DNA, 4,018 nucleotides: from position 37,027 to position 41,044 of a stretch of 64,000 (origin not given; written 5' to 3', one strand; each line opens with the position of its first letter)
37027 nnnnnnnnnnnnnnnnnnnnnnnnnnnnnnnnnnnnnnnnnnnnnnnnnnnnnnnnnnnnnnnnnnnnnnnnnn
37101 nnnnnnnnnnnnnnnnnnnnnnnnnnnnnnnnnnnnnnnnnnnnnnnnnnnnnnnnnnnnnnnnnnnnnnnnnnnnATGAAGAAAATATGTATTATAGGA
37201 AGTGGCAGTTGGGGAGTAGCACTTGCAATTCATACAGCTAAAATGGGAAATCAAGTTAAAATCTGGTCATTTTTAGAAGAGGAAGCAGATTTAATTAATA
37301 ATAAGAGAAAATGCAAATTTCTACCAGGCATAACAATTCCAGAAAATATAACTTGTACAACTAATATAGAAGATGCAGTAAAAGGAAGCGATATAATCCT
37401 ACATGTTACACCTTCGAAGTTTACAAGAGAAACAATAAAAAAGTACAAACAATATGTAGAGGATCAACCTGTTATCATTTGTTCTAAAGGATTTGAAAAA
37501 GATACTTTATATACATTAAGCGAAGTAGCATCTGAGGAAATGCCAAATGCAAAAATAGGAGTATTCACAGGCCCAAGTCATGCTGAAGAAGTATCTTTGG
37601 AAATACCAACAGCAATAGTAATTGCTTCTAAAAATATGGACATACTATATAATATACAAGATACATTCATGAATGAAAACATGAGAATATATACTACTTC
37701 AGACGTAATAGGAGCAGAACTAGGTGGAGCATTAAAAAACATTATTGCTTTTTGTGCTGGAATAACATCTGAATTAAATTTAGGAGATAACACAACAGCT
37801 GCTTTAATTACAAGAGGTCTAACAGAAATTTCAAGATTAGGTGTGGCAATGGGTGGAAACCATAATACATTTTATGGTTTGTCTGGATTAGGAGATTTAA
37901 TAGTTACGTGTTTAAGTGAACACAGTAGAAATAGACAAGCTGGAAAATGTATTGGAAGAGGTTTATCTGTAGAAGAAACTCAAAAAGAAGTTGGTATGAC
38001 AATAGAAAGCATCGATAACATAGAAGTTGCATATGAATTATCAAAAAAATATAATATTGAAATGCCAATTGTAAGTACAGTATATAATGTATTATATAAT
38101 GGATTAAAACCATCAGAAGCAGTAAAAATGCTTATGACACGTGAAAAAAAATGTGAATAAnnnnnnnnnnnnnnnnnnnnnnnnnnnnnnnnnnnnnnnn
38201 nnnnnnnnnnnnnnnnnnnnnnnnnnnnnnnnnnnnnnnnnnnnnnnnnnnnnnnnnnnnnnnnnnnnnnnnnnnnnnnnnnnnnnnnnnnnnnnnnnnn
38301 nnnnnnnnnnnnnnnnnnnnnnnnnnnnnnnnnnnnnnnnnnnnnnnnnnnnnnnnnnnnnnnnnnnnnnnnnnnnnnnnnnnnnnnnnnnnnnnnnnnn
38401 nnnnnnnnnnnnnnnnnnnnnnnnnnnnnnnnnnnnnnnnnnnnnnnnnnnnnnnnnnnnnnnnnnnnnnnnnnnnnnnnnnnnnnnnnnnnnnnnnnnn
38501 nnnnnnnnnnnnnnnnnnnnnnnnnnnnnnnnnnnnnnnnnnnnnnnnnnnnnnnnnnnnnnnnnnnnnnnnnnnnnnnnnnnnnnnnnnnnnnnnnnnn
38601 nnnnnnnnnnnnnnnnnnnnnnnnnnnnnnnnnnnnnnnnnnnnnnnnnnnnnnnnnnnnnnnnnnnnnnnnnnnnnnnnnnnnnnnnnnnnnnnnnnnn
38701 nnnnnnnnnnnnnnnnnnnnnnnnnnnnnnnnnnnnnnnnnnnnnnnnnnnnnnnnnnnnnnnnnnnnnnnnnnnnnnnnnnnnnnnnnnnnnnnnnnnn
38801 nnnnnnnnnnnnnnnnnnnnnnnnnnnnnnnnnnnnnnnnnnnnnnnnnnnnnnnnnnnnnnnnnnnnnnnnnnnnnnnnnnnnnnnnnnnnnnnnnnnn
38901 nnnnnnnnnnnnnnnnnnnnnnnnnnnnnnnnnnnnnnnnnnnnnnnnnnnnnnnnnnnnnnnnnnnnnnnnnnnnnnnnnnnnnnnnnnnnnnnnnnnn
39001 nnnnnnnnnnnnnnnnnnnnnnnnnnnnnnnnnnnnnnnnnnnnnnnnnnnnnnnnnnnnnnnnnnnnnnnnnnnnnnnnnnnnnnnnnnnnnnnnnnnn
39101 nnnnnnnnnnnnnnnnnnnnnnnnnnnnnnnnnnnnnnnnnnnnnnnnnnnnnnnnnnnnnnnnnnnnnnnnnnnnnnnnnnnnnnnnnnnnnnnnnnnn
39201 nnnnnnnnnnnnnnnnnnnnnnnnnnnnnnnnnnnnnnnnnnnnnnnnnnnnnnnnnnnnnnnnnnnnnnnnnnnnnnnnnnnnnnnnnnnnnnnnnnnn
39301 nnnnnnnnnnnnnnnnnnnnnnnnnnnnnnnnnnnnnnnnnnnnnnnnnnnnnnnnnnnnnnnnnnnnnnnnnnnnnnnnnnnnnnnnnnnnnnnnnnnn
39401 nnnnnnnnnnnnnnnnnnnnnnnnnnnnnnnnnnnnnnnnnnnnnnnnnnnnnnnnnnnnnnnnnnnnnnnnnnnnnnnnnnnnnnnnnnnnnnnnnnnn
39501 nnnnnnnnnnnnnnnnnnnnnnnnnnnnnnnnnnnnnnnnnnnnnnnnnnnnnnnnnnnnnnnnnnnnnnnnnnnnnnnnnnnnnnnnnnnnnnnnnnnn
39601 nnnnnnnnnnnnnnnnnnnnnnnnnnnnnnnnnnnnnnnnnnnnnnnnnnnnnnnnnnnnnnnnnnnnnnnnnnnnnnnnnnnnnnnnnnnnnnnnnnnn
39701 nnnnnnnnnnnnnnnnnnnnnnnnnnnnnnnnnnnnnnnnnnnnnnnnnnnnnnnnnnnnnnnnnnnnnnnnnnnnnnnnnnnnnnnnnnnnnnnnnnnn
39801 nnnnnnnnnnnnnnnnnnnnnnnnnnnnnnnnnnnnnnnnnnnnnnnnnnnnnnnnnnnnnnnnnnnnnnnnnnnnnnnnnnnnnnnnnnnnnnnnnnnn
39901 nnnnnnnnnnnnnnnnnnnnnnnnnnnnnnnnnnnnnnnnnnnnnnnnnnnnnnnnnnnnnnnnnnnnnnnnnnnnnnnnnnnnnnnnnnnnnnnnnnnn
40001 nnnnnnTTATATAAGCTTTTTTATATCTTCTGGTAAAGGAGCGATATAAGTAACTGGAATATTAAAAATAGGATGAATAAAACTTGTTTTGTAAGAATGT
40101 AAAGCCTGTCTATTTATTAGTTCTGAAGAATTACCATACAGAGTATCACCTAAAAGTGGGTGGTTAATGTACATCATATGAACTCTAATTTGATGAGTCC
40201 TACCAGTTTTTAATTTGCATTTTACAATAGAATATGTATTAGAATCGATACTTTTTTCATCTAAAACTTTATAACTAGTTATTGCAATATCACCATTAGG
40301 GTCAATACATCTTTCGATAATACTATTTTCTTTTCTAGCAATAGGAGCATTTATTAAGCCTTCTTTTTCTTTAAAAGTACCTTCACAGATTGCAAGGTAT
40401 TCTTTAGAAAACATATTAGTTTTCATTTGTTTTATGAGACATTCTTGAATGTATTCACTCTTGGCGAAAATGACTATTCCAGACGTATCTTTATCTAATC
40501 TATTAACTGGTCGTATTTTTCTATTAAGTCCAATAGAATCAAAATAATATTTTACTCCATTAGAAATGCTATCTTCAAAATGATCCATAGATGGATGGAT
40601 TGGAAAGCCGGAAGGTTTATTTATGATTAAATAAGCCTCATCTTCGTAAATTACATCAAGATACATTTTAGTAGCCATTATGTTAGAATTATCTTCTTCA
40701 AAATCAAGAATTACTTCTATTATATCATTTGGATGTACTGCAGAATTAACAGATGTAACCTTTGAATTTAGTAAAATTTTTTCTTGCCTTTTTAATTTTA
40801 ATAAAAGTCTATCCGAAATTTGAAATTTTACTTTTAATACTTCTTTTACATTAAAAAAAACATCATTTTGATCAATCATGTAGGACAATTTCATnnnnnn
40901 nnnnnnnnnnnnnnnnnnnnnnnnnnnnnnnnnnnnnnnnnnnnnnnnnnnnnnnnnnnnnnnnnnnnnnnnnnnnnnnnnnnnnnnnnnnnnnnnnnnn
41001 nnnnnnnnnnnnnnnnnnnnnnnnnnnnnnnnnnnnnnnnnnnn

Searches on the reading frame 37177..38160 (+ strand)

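Call 21: search_protein_families(library=pfam, proteins=[window:37177-38160:+], max_evalue=0.001)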
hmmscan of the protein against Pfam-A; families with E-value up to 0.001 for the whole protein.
window:37177-38160:+ (327 aa): 8 families
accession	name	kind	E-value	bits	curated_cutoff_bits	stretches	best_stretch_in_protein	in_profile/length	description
PF07479.19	NAD_Gly3P_dh_C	-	3.3e-55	186.6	25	1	176-317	1-142/142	NAD-dependent glycerol-3-phosphate dehydrogenase C-terminus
PF01210.29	NAD_Gly3P_dh_N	-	2.3e-48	164.6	23.1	1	3-155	1-156/158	NAD-dependent glycerol-3-phosphate dehydrogenase N-terminus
PF20618.3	GPD_NAD_C_bact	-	1.7e-19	70.6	27.6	1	236-302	1-66/66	Bacterial GPD, NAD-dependent C-terminal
PF03807.23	F420_oxidored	-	1.2e-05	26.2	21.6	1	3-101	1-90/94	NADP oxidoreductase coenzyme F420-dependent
PF03446.21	NAD_binding_2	-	2.2e-05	25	21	1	3-141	1-131/161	NAD binding domain of 6-phosphogluconate dehydrogenase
PF07991.19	KARI_N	-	0.00029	20.9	20.6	0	2-107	5-98/165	Acetohydroxy acid isomeroreductase, NADPH-binding domain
PF02558.23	ApbA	-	0.00034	20.7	22.2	0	4-106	1-103/150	Ketopantoate reductase PanE/ApbA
PF01113.26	DapB_N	-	0.00064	20.2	25.6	0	3-122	2-116/124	Dihydrodipicolinate reductase, N-terminus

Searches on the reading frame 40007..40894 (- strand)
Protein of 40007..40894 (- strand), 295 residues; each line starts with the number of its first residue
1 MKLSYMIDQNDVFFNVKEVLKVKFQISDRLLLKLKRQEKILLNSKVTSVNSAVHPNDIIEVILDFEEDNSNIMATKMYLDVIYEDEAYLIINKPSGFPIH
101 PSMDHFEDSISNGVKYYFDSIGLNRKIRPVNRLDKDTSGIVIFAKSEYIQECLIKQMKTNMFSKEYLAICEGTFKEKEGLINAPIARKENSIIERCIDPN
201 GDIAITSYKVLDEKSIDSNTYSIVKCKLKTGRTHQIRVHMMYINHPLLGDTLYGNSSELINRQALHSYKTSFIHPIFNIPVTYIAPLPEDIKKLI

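Call 56: search_protein_families(library=pfam, proteins=[window:40007-40894:-], max_evalue=0.00001)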
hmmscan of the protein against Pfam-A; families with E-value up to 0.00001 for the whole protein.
window:40007-40894:- (295 aa): 1 family
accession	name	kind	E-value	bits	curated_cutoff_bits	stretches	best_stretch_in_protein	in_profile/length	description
PF00849.27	PseudoU_synth_2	-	1.5e-32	113.4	26.8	1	88-240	2-150/152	RNA pseudouridylate synthase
